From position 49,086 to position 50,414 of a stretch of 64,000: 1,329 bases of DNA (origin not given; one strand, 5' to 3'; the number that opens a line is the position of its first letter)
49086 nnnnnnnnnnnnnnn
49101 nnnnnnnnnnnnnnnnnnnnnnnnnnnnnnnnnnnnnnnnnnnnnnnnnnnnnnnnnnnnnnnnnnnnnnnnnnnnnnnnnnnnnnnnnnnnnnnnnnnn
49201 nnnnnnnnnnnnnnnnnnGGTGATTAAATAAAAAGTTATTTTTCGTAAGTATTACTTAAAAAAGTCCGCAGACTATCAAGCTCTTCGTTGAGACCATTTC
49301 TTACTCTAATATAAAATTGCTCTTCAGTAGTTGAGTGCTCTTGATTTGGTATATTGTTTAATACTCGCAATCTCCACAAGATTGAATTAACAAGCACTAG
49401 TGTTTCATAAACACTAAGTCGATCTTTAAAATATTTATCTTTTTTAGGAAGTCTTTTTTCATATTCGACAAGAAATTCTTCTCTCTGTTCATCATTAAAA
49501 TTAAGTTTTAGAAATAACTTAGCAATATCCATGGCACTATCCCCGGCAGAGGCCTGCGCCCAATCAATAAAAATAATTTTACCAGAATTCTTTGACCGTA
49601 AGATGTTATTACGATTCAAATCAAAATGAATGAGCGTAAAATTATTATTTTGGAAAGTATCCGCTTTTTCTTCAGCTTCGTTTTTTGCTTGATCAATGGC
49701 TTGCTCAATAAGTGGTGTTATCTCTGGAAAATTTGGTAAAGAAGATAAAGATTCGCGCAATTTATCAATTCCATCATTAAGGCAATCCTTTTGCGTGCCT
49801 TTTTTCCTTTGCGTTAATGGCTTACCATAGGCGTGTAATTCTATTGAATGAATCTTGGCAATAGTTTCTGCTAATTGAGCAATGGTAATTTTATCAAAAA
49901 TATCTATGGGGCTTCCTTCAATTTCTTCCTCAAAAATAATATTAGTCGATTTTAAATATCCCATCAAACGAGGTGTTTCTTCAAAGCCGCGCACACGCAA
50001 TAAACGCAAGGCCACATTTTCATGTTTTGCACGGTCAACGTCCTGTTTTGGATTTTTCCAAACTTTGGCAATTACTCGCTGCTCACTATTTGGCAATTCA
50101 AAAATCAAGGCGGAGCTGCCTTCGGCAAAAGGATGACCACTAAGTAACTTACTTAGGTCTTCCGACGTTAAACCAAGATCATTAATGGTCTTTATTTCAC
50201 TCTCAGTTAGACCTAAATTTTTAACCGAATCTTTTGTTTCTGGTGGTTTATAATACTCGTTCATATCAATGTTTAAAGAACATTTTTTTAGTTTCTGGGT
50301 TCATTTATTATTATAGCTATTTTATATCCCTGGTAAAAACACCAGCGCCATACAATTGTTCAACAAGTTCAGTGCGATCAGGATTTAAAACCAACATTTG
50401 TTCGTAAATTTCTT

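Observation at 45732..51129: AT-rich cassette of nucleotidyl/phosphoryl-transfer enzymes: candidate undescribed small-molecule modification or signalling/defence module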

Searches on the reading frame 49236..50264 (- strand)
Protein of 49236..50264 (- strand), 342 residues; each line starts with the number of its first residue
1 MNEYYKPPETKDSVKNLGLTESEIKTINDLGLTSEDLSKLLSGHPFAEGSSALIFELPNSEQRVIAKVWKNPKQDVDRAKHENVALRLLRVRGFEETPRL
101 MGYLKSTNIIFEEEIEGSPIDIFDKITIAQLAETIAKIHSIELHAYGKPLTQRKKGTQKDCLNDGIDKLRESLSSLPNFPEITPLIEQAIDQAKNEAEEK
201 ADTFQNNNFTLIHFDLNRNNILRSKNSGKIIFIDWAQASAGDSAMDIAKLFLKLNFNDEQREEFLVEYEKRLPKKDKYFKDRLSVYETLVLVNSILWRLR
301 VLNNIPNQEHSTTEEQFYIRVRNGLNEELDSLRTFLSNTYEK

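Call 3: search_protein_families(library=pfam, proteins=[window:49236-50264:-], max_evalue=0.1)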
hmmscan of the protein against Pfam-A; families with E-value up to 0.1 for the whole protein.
window:49236-50264:- (342 aa): 7 families
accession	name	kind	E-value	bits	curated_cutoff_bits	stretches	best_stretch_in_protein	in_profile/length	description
PF01633.27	Choline_kinase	-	1.3e-13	51.4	29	1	58-269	20-224/300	Choline/ethanolamine kinase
PF01636.29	APH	-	4.3e-12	46.8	23.2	1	45-270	4-227/239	Phosphotransferase enzyme family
PF02958.26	EcKL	-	2.1e-09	37.6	22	1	144-273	148-286/294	Ecdysteroid kinase-like family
PF19974.5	TCAD9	-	0.00015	21.5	40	1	206-257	294-344/429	Ternary complex associated domain 9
PF01163.29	RIO1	-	0.00028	21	22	1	207-240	122-153/187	RIO domain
PF07914.17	DUF1679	-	0.0015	17.9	24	1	177-253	235-316/414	Uncharacterized oxidoreductase dhs-27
PF22303.2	OspG_kinase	-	0.05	14.1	27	0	207-237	99-129/152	Protein kinase OspG, kinase domain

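Call 4: search_protein_families(library=ncbifam, proteins=[window:49236-50264:-], max_evalue=0.1)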
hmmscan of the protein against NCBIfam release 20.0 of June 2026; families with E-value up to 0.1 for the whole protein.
window:49236-50264:- (342 aa): 16 families
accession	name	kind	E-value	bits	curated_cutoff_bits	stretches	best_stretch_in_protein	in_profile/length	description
TIGR02721.1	ycfN_thiK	equivalog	7.2e-09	35.2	299.45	1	201-272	138-205/256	thiamine kinase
NF041256.1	GntI_guanitoxin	equivalog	2.7e-07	30.2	357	1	163-268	132-231/282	guanitoxin biosynthesis pre-guanitoxin N-oxide kinase GntI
NF046102.1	CellCycRegCcrZ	equivalog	1.5e-06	27.9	400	1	194-295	138-234/260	cell cycle regulator CcrZ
NF033068.1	APH_3p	equivalog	7.3e-06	25.7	205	1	50-277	22-244/255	APH(3') family aminoglycoside O-phosphotransferase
TIGR03724.2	arch_bud32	equivalog_domain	0.0002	20.9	125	0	209-264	104-161/193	KEOPS complex kinase/ATPase Bud32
TIGR02906.1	spore_CotS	subfamily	0.00046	19.2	172.7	1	172-272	133-254/314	CotS family spore coat protein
NF012158.1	macrolide_MphE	exception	0.00047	19.5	640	1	208-272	187-249/294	Mph(E) family macrolide 2'-phosphotransferase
TIGR02172.1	Fb_sc_TIGR02172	paralog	0.00075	19.4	228.2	1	191-263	136-205/226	TIGR02172 family protein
NF000240.1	macrolide_MphC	exception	0.0011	18.5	550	1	202-270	185-251/299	Mph(C) family macrolide 2'-phosphotransferase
NF003558.0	PRK05231.1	equivalog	0.0012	17.9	271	1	103-248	92-225/322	homoserine kinase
NF000241.1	MPH_3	exception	0.0015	18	500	1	203-271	182-248/293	Mph(E)/Mph(G) family macrolide 2'-phosphotransferase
NF000107.2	APH_4_Ia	exception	0.0016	17.7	725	1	208-256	191-238/341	aminoglycoside O-phosphotransferase APH(4)-Ia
NF007620.0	PRK10271.1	equivalog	0.0035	17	206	1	210-272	164-221/274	thiamine kinase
TIGR01767.2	MTRK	equivalog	0.016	14.3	275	1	192-287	209-301/401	S-methyl-5-thioribose kinase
NF012171.0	APH_6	equivalog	0.027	13.7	325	1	202-262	158-207/270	APH(6)-I family aminoglycoside O-phosphotransferase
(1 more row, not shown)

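Call 5: search_protein_families(library=padloc, proteins=[window:49236-50264:-], max_evalue=0.1)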
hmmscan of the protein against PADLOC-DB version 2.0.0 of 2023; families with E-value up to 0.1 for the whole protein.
window:49236-50264:- (342 aa): 0 families

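Call 15: search_solved_structures(query=window:49236-50264:-, max_evalue=0.01, show_alignments=1)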
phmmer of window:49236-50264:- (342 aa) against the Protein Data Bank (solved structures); distinct sequences matched with E-value up to 0.01: 4.
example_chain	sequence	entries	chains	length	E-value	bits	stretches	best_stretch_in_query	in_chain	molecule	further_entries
4r77_B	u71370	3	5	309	3e-06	29.7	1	211-290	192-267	Choline kinase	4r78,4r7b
7s3l_A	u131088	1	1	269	0.0026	20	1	137-252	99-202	Aminoglycoside phosphotransferase family protein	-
8ixi_A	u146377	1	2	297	0.0072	18.6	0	210-272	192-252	Macrolide 2'-phosphotransferase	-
7w15_B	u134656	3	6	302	0.0075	18.5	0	210-272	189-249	Macrolide 2'-phosphotransferase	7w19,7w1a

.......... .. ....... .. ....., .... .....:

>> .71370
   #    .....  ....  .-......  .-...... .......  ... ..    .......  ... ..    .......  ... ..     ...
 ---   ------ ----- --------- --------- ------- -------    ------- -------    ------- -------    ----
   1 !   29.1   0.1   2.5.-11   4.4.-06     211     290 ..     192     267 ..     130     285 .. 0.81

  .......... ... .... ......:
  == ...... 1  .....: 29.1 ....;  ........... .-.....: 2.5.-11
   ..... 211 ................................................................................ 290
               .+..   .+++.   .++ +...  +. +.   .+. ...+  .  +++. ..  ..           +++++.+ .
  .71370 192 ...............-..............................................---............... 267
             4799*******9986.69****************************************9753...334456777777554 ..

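Call 83: search_solved_structures(query=A3, max_evalue=0.01, show_alignments=0)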
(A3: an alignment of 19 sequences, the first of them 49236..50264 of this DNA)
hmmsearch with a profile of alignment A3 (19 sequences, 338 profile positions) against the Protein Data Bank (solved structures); distinct sequences matched with E-value up to 0.01: 42.
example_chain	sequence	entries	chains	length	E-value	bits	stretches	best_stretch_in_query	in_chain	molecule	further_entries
4r77_B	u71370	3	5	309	1.9e-13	53.3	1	157-296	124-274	Choline kinase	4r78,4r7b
7s3l_A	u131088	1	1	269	1e-09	41.1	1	181-288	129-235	Aminoglycoside phosphotransferase family protein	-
3ham_A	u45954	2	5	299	6.3e-07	31.9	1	61-245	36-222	Aminoglycoside phosphotransferase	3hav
3uzr_A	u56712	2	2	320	2.5e-06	29.9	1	58-245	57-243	Aminoglycoside phosphotransferase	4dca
3w0s_A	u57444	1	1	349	0.00016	24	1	211-252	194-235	Hygromycin-B 4-O-kinase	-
3tyk_A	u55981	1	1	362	0.00016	24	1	211-252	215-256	Hygromycin-B 4-O-kinase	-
8w7l_B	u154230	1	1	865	0.00016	24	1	191-239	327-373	Protein kinase domain-containing protein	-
8w7l_A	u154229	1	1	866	0.00016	24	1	191-239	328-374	Protein kinase domain-containing protein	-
3mes_A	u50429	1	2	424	0.00022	23.5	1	111-268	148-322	Choline kinase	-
8w7a_A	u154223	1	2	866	0.00028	23.2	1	191-239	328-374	Protein kinase domain-containing protein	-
8w7j_A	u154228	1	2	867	0.00028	23.2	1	191-239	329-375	Protein kinase domain-containing protein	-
8wgo_A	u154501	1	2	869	0.00028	23.2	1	191-239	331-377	Protein kinase domain-containing protein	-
9o56_A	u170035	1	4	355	0.00032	23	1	210-246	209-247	Aminoglycoside phosphotransferase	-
4q5e_A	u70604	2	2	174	0.00041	22.6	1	207-238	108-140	Protein kinase OspG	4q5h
3w0m_A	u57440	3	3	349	0.00049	22.4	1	211-252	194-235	Hygromycin-B 4-O-kinase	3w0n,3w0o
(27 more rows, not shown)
